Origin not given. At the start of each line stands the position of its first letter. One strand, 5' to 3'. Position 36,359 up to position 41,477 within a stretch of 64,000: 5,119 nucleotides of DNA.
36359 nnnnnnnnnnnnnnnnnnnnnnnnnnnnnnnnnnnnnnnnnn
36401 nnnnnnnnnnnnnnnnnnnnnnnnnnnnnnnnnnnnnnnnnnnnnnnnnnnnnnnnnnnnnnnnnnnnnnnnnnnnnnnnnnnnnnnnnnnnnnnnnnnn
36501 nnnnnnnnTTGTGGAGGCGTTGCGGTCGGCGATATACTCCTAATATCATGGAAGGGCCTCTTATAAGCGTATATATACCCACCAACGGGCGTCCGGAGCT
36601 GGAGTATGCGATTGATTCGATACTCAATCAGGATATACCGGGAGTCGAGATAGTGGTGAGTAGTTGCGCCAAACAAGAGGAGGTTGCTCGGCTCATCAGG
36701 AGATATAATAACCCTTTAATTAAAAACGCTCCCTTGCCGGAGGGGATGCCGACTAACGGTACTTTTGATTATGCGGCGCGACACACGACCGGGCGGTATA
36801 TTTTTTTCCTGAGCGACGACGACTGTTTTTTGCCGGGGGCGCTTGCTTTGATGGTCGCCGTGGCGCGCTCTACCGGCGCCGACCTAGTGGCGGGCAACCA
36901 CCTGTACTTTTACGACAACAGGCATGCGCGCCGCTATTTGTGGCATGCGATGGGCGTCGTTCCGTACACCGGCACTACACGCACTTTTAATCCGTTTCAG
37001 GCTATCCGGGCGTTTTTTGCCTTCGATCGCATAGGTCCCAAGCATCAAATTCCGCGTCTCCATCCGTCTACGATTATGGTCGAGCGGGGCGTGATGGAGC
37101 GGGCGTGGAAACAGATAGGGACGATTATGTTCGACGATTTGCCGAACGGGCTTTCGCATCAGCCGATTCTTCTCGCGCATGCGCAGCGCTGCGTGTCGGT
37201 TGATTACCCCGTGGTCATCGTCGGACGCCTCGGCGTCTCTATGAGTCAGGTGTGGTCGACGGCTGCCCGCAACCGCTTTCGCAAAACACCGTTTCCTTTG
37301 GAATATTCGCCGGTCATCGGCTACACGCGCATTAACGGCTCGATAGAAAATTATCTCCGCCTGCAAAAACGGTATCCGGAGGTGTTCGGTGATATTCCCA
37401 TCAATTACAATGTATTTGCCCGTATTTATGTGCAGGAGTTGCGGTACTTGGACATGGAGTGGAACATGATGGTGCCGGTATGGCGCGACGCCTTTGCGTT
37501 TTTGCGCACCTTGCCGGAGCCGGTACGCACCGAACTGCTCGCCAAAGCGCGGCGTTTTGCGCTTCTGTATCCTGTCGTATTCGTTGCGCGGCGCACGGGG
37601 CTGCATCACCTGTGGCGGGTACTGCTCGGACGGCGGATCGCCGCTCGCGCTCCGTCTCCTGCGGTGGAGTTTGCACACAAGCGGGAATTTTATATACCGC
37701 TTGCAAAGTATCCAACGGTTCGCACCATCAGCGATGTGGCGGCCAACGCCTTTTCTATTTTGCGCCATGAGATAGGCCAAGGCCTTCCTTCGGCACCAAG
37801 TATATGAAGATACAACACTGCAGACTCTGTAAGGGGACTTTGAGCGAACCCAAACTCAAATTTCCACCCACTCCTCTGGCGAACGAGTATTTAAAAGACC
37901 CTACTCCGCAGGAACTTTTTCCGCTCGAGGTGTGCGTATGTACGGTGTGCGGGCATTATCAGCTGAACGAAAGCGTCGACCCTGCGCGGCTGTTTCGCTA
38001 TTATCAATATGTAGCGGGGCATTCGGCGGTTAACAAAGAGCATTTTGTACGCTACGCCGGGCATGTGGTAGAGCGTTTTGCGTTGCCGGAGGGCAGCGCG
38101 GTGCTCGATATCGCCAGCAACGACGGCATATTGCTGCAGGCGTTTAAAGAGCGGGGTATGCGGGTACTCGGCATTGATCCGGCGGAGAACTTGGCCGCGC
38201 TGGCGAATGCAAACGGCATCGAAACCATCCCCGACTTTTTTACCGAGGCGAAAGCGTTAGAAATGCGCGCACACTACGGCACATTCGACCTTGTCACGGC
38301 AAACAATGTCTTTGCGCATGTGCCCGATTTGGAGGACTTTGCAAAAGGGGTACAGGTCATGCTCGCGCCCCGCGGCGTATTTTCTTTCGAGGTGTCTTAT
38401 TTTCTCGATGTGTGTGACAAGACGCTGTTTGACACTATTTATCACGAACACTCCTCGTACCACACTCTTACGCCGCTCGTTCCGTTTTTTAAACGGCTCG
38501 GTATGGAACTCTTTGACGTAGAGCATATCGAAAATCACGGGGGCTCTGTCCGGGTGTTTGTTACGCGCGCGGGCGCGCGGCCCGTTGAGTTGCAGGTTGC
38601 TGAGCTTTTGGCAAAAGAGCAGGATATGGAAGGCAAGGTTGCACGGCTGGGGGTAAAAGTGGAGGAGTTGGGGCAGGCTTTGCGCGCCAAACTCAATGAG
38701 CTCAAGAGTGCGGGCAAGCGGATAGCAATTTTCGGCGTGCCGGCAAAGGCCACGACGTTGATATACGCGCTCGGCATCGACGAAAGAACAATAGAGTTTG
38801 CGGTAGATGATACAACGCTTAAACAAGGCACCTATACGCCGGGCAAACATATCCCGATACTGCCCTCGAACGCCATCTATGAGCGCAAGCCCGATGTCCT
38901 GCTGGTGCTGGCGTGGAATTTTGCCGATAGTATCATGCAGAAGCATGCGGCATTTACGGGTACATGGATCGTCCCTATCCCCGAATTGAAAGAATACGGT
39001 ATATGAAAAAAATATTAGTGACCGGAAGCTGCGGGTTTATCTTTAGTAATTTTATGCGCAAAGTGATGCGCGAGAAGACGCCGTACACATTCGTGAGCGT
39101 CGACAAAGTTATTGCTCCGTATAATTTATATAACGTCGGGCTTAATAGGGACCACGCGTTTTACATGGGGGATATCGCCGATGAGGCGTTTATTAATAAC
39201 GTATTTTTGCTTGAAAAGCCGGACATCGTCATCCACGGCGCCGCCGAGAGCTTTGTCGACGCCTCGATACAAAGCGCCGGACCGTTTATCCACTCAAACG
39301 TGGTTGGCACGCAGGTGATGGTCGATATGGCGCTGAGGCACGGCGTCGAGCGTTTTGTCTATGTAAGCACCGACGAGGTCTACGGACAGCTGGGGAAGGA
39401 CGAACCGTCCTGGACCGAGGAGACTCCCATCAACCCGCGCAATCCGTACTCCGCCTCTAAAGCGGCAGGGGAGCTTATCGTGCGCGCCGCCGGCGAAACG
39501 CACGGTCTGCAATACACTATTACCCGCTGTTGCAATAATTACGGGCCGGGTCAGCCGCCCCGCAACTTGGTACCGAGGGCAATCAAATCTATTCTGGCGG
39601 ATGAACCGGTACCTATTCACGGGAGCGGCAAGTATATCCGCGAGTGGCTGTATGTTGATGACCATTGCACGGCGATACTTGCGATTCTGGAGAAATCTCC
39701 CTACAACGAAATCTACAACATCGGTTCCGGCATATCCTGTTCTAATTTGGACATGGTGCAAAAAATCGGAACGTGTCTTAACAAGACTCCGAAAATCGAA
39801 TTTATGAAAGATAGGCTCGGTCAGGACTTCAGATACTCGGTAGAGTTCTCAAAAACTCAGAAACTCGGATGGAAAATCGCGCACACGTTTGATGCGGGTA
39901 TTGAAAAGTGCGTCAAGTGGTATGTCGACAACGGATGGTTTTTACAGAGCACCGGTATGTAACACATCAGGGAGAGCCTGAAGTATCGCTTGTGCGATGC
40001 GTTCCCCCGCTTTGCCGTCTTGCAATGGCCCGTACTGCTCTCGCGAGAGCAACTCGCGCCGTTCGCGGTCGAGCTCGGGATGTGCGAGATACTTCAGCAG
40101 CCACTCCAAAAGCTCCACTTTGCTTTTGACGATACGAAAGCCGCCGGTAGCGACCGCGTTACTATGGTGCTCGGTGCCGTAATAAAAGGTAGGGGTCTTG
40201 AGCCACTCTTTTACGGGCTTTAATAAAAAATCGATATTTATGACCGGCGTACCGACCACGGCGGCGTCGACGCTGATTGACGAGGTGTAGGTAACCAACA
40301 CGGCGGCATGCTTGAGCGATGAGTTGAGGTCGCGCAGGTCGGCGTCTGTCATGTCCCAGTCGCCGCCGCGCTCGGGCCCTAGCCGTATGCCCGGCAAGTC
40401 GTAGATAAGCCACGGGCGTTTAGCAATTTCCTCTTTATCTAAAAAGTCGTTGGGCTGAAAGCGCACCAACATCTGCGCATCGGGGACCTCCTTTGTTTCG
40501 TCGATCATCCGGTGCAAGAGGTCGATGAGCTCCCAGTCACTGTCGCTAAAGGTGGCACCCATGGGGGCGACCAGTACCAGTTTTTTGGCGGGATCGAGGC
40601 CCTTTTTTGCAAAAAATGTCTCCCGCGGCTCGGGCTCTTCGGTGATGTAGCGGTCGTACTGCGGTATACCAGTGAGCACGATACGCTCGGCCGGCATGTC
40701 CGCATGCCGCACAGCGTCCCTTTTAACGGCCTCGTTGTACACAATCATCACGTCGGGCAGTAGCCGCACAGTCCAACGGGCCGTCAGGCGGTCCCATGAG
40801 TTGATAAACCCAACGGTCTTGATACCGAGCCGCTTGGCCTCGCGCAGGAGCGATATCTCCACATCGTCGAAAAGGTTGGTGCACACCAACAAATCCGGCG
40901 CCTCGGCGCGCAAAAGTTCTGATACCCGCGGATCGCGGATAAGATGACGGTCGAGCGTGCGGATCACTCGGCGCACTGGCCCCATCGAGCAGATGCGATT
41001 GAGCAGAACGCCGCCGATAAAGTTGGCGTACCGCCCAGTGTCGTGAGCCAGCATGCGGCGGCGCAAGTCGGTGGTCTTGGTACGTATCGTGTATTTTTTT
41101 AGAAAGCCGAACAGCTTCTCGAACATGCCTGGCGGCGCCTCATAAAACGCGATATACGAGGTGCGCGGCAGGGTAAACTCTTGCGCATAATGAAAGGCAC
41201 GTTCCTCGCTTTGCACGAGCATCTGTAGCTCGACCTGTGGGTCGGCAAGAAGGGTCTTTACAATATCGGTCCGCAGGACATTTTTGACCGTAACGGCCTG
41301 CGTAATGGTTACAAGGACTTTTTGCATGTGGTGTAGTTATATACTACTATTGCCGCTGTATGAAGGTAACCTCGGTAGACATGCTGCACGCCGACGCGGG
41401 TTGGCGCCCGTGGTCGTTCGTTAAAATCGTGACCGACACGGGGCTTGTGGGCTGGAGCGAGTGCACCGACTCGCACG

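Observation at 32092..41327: Three paralogous TagB/TagF-like alditol-phosphate transferases interleaved with a carbamoyltransferase, GT2, sugar C-methyltransferase and NDP-hexose 4,6-dehydratase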

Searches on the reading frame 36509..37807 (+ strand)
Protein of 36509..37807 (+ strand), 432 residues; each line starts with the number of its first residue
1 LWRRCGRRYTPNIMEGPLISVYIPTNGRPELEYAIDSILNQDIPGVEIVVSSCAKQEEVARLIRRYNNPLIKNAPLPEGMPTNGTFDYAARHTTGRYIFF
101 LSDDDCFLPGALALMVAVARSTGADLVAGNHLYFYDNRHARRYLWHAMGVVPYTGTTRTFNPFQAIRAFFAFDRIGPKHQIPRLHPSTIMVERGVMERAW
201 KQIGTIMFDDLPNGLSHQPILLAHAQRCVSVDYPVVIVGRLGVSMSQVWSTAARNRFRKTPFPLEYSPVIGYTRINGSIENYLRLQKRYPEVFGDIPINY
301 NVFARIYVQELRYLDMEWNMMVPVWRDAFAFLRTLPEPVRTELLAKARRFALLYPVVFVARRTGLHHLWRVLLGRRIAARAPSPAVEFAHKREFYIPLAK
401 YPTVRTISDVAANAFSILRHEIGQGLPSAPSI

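Call 3: search_protein_families(library=pfam, proteins=[window:36509-37807:+], max_evalue=0.1)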
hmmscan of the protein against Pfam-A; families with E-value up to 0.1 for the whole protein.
window:36509-37807:+ (432 aa): 3 families
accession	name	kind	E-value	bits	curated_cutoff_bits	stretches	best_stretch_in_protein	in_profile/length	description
PF00535.33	Glycos_transf_2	-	3.9e-14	53.4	23.3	1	20-158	1-132/168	Glycosyl transferase family 2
PF13641.12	Glyco_tranf_2_3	-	4.1e-05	24.2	27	1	19-212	3-189/230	Glycosyltransferase like family 2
PF12804.13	NTP_transf_3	-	0.0095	16.6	27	1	23-129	19-121/160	MobA-like NTP transferase domain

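Call 4: search_protein_families(library=ncbifam, proteins=[window:36509-37807:+], max_evalue=0.1)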
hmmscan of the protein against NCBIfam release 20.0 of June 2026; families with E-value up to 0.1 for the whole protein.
window:36509-37807:+ (432 aa): 8 families
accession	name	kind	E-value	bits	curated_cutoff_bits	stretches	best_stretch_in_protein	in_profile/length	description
NF050050.1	ProtGlycPglI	equivalog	1.8e-09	37.4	500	1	17-132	2-120/306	GalNAc(5)-diNAcBac-PP-undecaprenol beta-1,3-glucosyltransferase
NF007453.0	PRK10018.1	equivalog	1.6e-06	28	382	1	15-120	4-112/280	colanic acid biosynthesis glycosyltransferase WcaA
TIGR04017.1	WcaA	equivalog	3.2e-06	26.9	495.75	1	15-120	3-111/279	colanic acid biosynthesis glycosyltransferase WcaA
TIGR04440.1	glyco_TIGR04440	domain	2e-05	24.4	70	1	20-148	3-135/215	TIGR00180 family glycosyltransferase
NF047683.1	TeichurnBiosyTuaG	equivalog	0.00043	20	400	1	15-114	4-106/252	teichuronic acid biosynthesis protein TuaG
NF038299.1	EPS_HpsN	equivalog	0.00064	18.8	425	1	17-111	1-98/317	hormogonium polysaccharide biosynthesis glycosyltransferase HpsN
NF007482.0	PRK10073.1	equivalog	0.0082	15.2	423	1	18-140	7-131/334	glycosyltransferase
TIGR03310.1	matur_MocA_YgfJ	equivalog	0.03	14.3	186.45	1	23-120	20-116/188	molybdenum cofactor cytidylyltransferase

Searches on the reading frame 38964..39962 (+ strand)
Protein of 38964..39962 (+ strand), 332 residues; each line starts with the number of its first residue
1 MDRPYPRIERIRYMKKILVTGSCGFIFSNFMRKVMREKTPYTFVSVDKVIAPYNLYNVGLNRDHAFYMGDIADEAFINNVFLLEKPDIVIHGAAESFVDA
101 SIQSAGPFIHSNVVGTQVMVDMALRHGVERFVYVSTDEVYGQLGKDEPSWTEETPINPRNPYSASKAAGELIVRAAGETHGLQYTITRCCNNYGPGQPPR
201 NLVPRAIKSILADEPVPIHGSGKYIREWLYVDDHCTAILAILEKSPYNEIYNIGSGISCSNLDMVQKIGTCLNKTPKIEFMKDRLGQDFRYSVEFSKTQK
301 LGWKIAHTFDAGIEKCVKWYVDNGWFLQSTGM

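Call 3: search_protein_families(library=pfam, proteins=[window:38964-39962:+], max_evalue=0.1)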
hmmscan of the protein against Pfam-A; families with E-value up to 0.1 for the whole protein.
window:38964-39962:+ (332 aa): 7 families
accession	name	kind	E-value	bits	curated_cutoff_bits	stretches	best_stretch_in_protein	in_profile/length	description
PF01370.27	Epimerase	-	1e-59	202.3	20.9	1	17-254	1-240/240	NAD dependent epimerase/dehydratase family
PF16363.11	GDP_Man_Dehyd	-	8.4e-55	187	27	1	18-315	1-331/332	GDP-mannose 4,6 dehydratase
PF01073.25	3Beta_HSD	-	2.7e-20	73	22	1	18-237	1-224/280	3-beta hydroxysteroid dehydrogenase/isomerase family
PF02719.21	Polysacc_synt_2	-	1.9e-18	67.1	20.2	1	17-276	1-251/293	Polysaccharide biosynthesis protein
PF04321.23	RmlD_sub_bind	-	1e-17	64.6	27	1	16-210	2-167/287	RmlD substrate binding domain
PF07993.18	NAD_binding_4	-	1.6e-12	47.6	20.1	1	82-190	85-205/258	Male sterility protein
PF13460.12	NAD_binding_10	-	3.5e-05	24.2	27.2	1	86-188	61-142/184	NAD(P)H-binding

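Call 4: search_protein_families(library=ncbifam, proteins=[window:38964-39962:+], max_evalue=0.1)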
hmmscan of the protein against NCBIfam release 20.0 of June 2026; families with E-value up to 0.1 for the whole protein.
window:38964-39962:+ (332 aa): 31 families (the best 25 are shown)
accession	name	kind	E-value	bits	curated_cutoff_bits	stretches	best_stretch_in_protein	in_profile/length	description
TIGR01181.1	dTDP_gluc_dehyt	equivalog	2.4e-97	325.9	365.1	1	16-328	1-319/321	dTDP-glucose 4,6-dehydratase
NF007582.0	PRK10217.1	equivalog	3.8e-69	233.4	698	1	14-326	1-338/355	dTDP-glucose 4,6-dehydratase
NF007490.0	PRK10084.1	subfamily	3.9e-67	226.8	649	1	16-326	2-340/361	dTDP-glucose 4,6-dehydratase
TIGR01179.1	galE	equivalog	7.8e-36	123.5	262.3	1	16-321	1-326/332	UDP-glucose 4-epimerase GalE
TIGR04180.1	EDH_00030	hypoth_equivalog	4.6e-31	108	475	1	17-285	1-269/297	NAD-dependent 4,6-dehydratase LegB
TIGR02622.1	CDP_4_6_dhtase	equivalog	1.6e-23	83.4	278.45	1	14-321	4-331/352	CDP-glucose 4,6-dehydratase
NF047922.1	GDPFucSynFcl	equivalog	1.8e-21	76.9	500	1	70-323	38-304/308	GDP-L-fucose synthase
TIGR02197.1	heptose_epim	equivalog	2e-21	76.5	274.6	1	17-320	1-313/316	ADP-glyceromanno-heptose 6-epimerase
NF007956.0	PRK10675.1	subfamily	3.9e-20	72.2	394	2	16-174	2-161/338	UDP-glucose 4-epimerase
TIGR01214.1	rmlD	equivalog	7.1e-19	68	224.05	1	16-273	1-227/285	dTDP-4-dehydrorhamnose reductase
NF042423.1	oxyalk_red_Shew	equivalog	4.5e-14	52.2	580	1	14-236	8-215/331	2-alkyl-3-oxoalkanoate reductase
NF042422.1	oxyalk_red_OleD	equivalog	1.1e-13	51.3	580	1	16-244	2-217/329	2-alkyl-3-oxoalkanoate reductase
NF011728.1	PRK15181.1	equivalog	3.3e-13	49.4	760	1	14-325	15-342/348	Vi polysaccharide biosynthesis UDP-N-acetylglucosaminuronic acid C-4 epimerase TviC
NF008872.0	PRK11908.1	equivalog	3.5e-13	49.3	294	1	14-257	1-255/349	bifunctional UDP-4-keto-pentose/UDP-xylose synthase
TIGR01746.1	Thioester-redct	subfamily_domain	1.6e-12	47.4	213.35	1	82-253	85-261/371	thioester reductase domain-containing protein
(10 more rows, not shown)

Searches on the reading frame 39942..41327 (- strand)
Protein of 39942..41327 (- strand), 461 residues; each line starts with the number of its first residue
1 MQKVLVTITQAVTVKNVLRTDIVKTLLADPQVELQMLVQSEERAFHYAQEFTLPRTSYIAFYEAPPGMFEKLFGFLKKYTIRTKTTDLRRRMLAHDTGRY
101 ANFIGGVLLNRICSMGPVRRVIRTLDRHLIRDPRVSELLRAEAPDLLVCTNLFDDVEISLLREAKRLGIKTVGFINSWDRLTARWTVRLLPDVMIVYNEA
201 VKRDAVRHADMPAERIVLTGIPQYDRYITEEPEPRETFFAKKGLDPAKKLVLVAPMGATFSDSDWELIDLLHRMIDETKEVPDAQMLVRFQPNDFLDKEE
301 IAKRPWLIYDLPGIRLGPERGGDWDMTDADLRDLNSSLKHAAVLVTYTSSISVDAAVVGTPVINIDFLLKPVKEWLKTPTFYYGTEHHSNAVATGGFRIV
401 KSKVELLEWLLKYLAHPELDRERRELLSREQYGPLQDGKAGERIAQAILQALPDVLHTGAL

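Call 3: search_protein_families(library=pfam, proteins=[window:39942-41327:-], max_evalue=0.1)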
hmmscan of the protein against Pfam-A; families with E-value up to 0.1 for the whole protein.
window:39942-41327:- (461 aa): 4 families
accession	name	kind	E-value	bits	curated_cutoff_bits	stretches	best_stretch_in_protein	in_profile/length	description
PF04464.20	Glyphos_transf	-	2.2e-07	30.6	22.1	1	192-449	136-366/367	CDP-Glycerol:Poly(glycerophosphate) glycerophosphotransferase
PF13439.12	Glyco_transf_4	-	0.0004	20.9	28.5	1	120-217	49-160/170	Glycosyltransferase Family 4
PF02350.25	Epimerase_2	-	0.033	13.5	30.6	0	195-365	127-284/347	UDP-N-acetylglucosamine 2-epimerase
PF06925.17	MGDG_synth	-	0.073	13.6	25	0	134-222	80-168/169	Monogalactosyldiacylglycerol (MGDG) synthase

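Call 4: search_protein_families(library=ncbifam, proteins=[window:39942-41327:-], max_evalue=0.1)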
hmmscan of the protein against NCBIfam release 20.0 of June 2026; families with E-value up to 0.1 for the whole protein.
window:39942-41327:- (461 aa): 1 family
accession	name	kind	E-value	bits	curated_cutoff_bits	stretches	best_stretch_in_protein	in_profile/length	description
NF046086.1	BFO_1060_trans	domain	2.3e-11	43.4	200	1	137-272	41-186/365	BFO_1060 family glycosyltransferase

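Call 9: search_solved_structures(query=window:39942-41327:-, max_evalue=10, show_alignments=2)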
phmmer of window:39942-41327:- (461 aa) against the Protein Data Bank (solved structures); distinct sequences matched with E-value up to 10: 1.
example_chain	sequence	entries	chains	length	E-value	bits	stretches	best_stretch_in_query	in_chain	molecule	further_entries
5zy5_A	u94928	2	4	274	1.5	10.7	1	159-241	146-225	Probable catechol O-methyltransferase 1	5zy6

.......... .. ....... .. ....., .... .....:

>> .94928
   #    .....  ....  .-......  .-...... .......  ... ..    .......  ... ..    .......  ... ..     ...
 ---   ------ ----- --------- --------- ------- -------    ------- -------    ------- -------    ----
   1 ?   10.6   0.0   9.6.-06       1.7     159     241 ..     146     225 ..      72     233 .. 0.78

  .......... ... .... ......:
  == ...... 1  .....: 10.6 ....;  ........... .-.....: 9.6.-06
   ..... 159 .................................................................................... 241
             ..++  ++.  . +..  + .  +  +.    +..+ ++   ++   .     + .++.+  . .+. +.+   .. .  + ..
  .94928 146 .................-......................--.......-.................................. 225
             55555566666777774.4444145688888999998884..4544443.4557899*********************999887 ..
